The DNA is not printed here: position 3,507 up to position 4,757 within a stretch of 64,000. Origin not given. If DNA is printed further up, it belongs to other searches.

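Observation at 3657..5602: DUF262 (ParB-fold) protein translationally coupled to a RelA/SpoT-like nucleotidyltransferase: candidate novel toxSAS-type defense module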

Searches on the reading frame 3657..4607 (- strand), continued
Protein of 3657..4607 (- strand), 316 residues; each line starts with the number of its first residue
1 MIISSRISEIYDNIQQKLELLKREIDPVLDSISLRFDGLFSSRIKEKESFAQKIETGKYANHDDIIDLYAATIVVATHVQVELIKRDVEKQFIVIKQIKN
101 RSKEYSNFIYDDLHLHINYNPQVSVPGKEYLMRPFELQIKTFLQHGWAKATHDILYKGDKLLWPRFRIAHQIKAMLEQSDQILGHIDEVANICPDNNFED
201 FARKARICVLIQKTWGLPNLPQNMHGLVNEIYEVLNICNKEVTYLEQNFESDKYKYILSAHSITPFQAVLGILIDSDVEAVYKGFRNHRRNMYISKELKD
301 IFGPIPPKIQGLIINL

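Call 40: predict_structure(alignment_id=A2)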
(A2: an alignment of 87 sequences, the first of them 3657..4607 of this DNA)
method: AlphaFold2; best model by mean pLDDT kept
length: 316 residues; sequences in the alignment: 87
mean_pLDDT: 92.4   pTM: 0.78
mean pLDDT of the five models: 92.4, 92.1, 92.0, 91.2, 91.1
residues with pLDDT >= 90: 233; 70-90: 71; 50-70: 12; < 50: 0
segments of 3 or more residues with pLDDT < 50: none
pLDDT, mean of each block of 10 residues (from residue 1): 94 96 98 97 96 92 94 93 94 90 66 88 89 95 92 83 87 89 87 86 96 95 96 98 97 95 97 97 98 96 92 93
secondary structure, 60 per line:
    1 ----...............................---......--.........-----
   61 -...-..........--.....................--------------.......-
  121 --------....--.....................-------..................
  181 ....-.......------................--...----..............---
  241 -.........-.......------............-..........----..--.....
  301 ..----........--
elements in order: H5-35 E39-44 H47-55 E69-75 H78-91 E92-98 E113-119 H129-132 E135-141 H142-155 H163-184 H186-192 H199-214 H224-237 H242-250 H252-258 H265-276 H278-287 H296-302 H307-312

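Call 45: fold_search(model_id=the predicted structure, library=pdb)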
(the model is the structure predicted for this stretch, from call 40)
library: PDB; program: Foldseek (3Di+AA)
matches with E <= 10: 359; with E <= 0.001: 62
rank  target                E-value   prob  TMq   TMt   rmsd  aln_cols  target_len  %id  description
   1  6fgj_B                1.3e-07  1.00  0.39  0.61   7.2       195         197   20  Crystal structure of the small alarmone synthethase 2 from Staphylococcus aureus (released 2018-02-07)
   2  6ewz_B                1.6e-07  1.00  0.41  0.63   6.7       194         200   21  Crystal structure of RelP (SAS2) from Staphylococcus aureus bound to AMPCPP and GTP in the pre-catalytic state (released 2018-01-24)
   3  6fgj_A                2.3e-07  1.00  0.40  0.62   7.3       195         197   19  Crystal structure of the small alarmone synthethase 2 from Staphylococcus aureus (released 2018-02-07)
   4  7ztb_A                2.8e-07  1.00  0.45  0.42  17.1       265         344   14  Structure of the Salmonella tRNA pyrophosphokinase CapRel (released 2022-11-23)
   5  7ztb_B                3.3e-07  1.00  0.42  0.39  17.0       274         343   14  Structure of the Salmonella tRNA pyrophosphokinase CapRel (released 2022-11-23)
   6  5ded_B                3.4e-07  1.00  0.46  0.71   4.5       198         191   20  Crystal structure of the small alarmone synthethase 1 from Bacillus subtilis bound to its product pppGpp (released 2015-10-28)
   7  5ded_A                3.6e-07  1.00  0.43  0.63   5.1       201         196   20  Crystal structure of the small alarmone synthethase 1 from Bacillus subtilis bound to its product pppGpp (released 2015-10-28)
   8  6ewz_A                3.8e-07  1.00  0.40  0.61   7.2       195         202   20  Crystal structure of RelP (SAS2) from Staphylococcus aureus bound to AMPCPP and GTP in the pre-catalytic state (released 2018-01-24)
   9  6ex0_B                3.8e-07  1.00  0.40  0.61   7.2       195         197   20  Crystal structure of RelP (SAS2) from Staphylococcus aureus bound to pppGpp in the post-catalytic state (released 2018-01-24)
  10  6fgx_A                4.1e-07  1.00  0.39  0.61   7.3       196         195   18  Crystal structure of the small alarmone synthethase 2 from Staphylococcus aureus bound to AMPCPP (released 2018-02-07)
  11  5dec_B                4.5e-07  1.00  0.48  0.76   3.9       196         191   18  Crystal structure of the small alarmone synthetase 1 from Bacillus subtilis (released 2015-10-28)
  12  6fgk_D                5.3e-07  1.00  0.47  0.76   3.5       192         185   18  Crystal structure of the small alarmone synthethase 2 from Bacillus subtilis (released 2018-02-07)
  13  6ex0_A                6.0e-07  1.00  0.40  0.60   5.9       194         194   18  Crystal structure of RelP (SAS2) from Staphylococcus aureus bound to pppGpp in the post-catalytic state (released 2018-01-24)
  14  9erv_A                6.7e-07  1.00  0.44  0.41  21.6       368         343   11  Structure of Salmonella CapRel bound to Bas11 Gp54 (released 2024-11-06)
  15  5ded_D                7.4e-07  1.00  0.39  0.62   3.7       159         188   22  Crystal structure of the small alarmone synthethase 1 from Bacillus subtilis bound to its product pppGpp (released 2015-10-28)
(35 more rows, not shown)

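Call 58: search_protein_families(library=pfam, proteins=[L009:9250-9708:+, L009:9717-10472:+, L015:3806-4741:-, L015:9520-10353:-, L022:4440-5012:+, L022:9054-10493:-, L023:4196-5194:+, L023:9611-10552:+, L076:4355-5392:+, L076:9932-10948:+], max_evalue=0.001)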
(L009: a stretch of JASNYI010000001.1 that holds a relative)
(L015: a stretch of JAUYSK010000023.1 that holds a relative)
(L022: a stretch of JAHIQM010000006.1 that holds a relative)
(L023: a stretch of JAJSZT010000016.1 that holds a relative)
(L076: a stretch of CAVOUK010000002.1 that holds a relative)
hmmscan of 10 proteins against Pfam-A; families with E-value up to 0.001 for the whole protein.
L009:9250-9708:+ (152 aa): 0 families

L009:9717-10472:+ (251 aa): 2 families
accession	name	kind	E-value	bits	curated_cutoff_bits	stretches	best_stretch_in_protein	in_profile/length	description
PF12804.13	NTP_transf_3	-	7.6e-12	46.1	27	1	13-144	2-129/160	MobA-like NTP transferase domain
PF00483.29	NTP_transferase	-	2.5e-11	44.1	21.2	1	12-138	2-137/245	Nucleotidyl transferase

L015:3806-4741:- (311 aa): 2 families
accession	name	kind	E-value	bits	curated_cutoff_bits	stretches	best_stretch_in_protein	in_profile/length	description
PF01909.29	NTP_transf_2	-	2.4e-07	31.5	21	1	214-266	13-68/93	Nucleotidyltransferase domain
PF18765.7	Polbeta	-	2.6e-07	31.1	26.9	1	214-263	11-62/93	Polymerase beta, Nucleotidyltransferase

L015:9520-10353:- (277 aa): 2 families
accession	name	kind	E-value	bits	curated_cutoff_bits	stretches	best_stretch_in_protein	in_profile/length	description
PF00756.26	Esterase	-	2.5e-61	208.1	22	1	24-269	2-250/251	Putative esterase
PF12146.15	Hydrolase_4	-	2.2e-05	24.3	27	1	141-236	76-171/239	Serine aminopeptidase, S33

L022:4440-5012:+ (190 aa): 0 families

L022:9054-10493:- (479 aa): 0 families

L023:4196-5194:+ (332 aa): 1 family
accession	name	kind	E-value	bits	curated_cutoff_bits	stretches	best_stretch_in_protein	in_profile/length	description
PF13749.12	HATPase_c_4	-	1.1e-21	77.1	26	1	158-244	2-89/89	Putative ATP-dependent DNA helicase recG C-terminal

L023:9611-10552:+ (313 aa): 1 family
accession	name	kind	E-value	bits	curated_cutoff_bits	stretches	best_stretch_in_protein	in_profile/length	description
PF00753.33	Lactamase_B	-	1.9e-05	25.1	22.7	1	15-79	6-57/196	Metallo-beta-lactamase superfamily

L076:4355-5392:+ (345 aa): 0 families

L076:9932-10948:+ (338 aa): 2 families
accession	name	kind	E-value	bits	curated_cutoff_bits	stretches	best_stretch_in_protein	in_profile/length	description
PF01797.21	Y1_Tnp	-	5.9e-16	59.1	23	1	12-121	5-119/121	Transposase IS200 like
PF04545.22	Sigma70_r4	-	0.0008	19.3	24.1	0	263-288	18-43/50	Sigma-70, region 4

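Call 66: search_dna_similar(query=window:3657-4607:-, collection=plasmids, mode=protein, max_evalue=0.00001, max_rows=20)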
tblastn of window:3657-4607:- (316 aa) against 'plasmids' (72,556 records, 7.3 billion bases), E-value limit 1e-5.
Records with a match: 6; places in all: 6; records where one place covers at least 80% of the query: 0.
Best place of each record, by identity: <60% 6.
By first word of the organism name: Rhizobium 5; Bacteroides 1.
By predicted mobility (MOB-suite, as given by PLSDB): conjugative 5; non-mobilizable 1.
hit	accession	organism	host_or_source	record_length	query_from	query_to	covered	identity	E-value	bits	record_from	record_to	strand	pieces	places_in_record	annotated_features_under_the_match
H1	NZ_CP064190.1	Rhizobium sp. 007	Onobrychis viciifolia,cell culture,root ...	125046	40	228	60%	34.8%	2e-25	114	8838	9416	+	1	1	hypothetical protein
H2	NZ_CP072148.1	Rhizobium sp. K1/93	Himalayan blackberry,cell culture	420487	103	276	55%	30.5%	3e-18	93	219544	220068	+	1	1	hypothetical protein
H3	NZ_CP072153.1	Rhizobium sp. K15/93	Himalayan blackberry,cell culture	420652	103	276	55%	30.5%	3e-18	93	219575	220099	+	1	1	hypothetical protein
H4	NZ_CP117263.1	Rhizobium tumorigenes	Rubus sp.,pure bacterial culture,Aerial ...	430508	103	276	55%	30.5%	3e-18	93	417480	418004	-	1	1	hypothetical protein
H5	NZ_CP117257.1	Rhizobium tumorigenes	Rubus sp.,pure bacterial culture,Aerial ...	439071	103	276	55%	30.5%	3e-18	93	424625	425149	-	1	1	hypothetical protein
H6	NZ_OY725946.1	Bacteroides finegoldii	-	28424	10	180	54%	29.8%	4e-8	62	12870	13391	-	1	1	(p)ppGpp synthetase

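Call 67: search_dna_similar(query=window:3657-4607:-, collection=phages, mode=protein, max_evalue=0.001, max_rows=15)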
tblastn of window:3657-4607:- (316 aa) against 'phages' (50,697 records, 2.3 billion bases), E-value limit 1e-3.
Records with a match: 1; places in all: 1; records where one place covers at least 80% of the query: 0.
Best place of each record, by identity: <60% 1.
By first word of the organism name: Vibrio 1.
By host as written in the record: Vibrio cyclitrophicus 10N.261.45.F7 1.
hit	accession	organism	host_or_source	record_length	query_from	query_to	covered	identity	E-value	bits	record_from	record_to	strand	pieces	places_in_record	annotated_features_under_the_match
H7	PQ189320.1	Vibrio phage 10N.261.45.F7_PE002A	Vibrio cyclitrophicus 10N.261.45.F7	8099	43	192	47%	26.3%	3e-5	52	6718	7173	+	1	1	hypothetical protein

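Call 68: get_annotated_region(hit=H1, flank=6000)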
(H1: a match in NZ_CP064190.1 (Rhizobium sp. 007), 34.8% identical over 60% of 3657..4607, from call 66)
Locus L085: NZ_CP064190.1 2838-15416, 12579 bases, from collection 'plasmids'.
description: Rhizobium sp. 007 plasmid unnamed3
organism: Rhizobium sp. 007 (NCBI taxid 2785056)
taxonomy: Bacteria; Pseudomonadota; Alphaproteobacteria; Hyphomicrobiales; Rhizobiaceae; Rhizobium; Rhizobium sp. 007
host: -; source: Onobrychis viciifolia,cell culture,root nodule; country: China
typing (MOB-suite, as given by PLSDB): conjugative; replicon rep_cluster_577; relaxase MOBP; mating-pair formation MPF_T
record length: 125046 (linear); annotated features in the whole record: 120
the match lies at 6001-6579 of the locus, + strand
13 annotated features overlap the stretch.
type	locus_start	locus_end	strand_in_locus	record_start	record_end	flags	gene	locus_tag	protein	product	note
CDS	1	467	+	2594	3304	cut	-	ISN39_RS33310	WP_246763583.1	TniB family NTP-binding protein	-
CDS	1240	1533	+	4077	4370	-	-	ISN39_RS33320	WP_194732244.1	hypothetical protein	-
CDS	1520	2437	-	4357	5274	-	-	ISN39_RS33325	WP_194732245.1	recombinase family protein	GO:0006310 - DNA recombination [Evidence IEA]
CDS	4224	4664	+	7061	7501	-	-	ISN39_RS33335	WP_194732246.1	hypothetical protein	-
CDS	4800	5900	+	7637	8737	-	-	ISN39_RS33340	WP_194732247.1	DUF262 domain-containing protein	-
CDS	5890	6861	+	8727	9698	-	-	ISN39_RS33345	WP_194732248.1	hypothetical protein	-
CDS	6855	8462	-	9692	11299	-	-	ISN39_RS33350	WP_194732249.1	N-6 DNA methylase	-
CDS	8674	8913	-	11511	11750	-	-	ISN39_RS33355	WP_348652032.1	transposase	-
CDS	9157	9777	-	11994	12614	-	-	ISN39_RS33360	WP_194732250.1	hypothetical protein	-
CDS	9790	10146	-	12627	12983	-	-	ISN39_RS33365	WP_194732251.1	hypothetical protein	-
CDS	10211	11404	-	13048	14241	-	-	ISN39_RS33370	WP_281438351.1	ankyrin repeat domain-containing protein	-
CDS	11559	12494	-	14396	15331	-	-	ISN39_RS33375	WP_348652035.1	Tn3 family transposase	GO:0006313 - DNA transposition [Evidence IEA]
CDS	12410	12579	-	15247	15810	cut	-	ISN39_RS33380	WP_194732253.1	hypothetical protein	-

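Call 69: get_annotated_region(hit=H2, flank=6000)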
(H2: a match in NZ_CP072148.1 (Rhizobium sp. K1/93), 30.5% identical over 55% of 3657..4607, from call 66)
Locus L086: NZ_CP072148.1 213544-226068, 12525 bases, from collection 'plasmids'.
description: Rhizobium sp. K1/93 plasmid pTiK1_93, complete sequence
organism: Rhizobium sp. K1/93 (NCBI taxid 2819997)
taxonomy: Bacteria; Pseudomonadota; Alphaproteobacteria; Hyphomicrobiales; Rhizobiaceae; Rhizobium; Rhizobium sp. K1/93
host: -; source: Himalayan blackberry,cell culture; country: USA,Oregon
typing (MOB-suite, as given by PLSDB): conjugative; relaxase MOBP,MOBQ; mating-pair formation MPF_T
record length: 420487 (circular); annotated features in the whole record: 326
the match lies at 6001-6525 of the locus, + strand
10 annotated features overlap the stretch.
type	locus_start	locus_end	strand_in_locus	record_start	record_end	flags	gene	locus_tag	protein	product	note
CDS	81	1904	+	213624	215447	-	-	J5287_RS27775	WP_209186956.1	N-6 DNA methylase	GO:0006306 - DNA methylation [Evidence IEA]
CDS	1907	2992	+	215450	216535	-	-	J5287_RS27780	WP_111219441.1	BsuBI/PstI family type II restriction endonuclease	GO:0009307 - DNA restriction-modification system [Evidence IEA]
CDS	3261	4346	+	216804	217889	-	-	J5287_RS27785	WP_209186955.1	DUF262 domain-containing protein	-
CDS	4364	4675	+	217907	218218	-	-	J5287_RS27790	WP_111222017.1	hypothetical protein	-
CDS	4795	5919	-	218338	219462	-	-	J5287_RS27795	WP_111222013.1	IS5 family transposase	-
CDS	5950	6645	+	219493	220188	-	-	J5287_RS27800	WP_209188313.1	hypothetical protein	-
CDS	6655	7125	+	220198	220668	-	-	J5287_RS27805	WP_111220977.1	hypothetical protein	-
CDS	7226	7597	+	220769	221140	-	-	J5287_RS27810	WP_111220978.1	hypothetical protein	-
CDS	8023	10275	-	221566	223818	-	-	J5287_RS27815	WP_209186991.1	AAA family ATPase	-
CDS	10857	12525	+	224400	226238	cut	-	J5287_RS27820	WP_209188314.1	DUF262 domain-containing protein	-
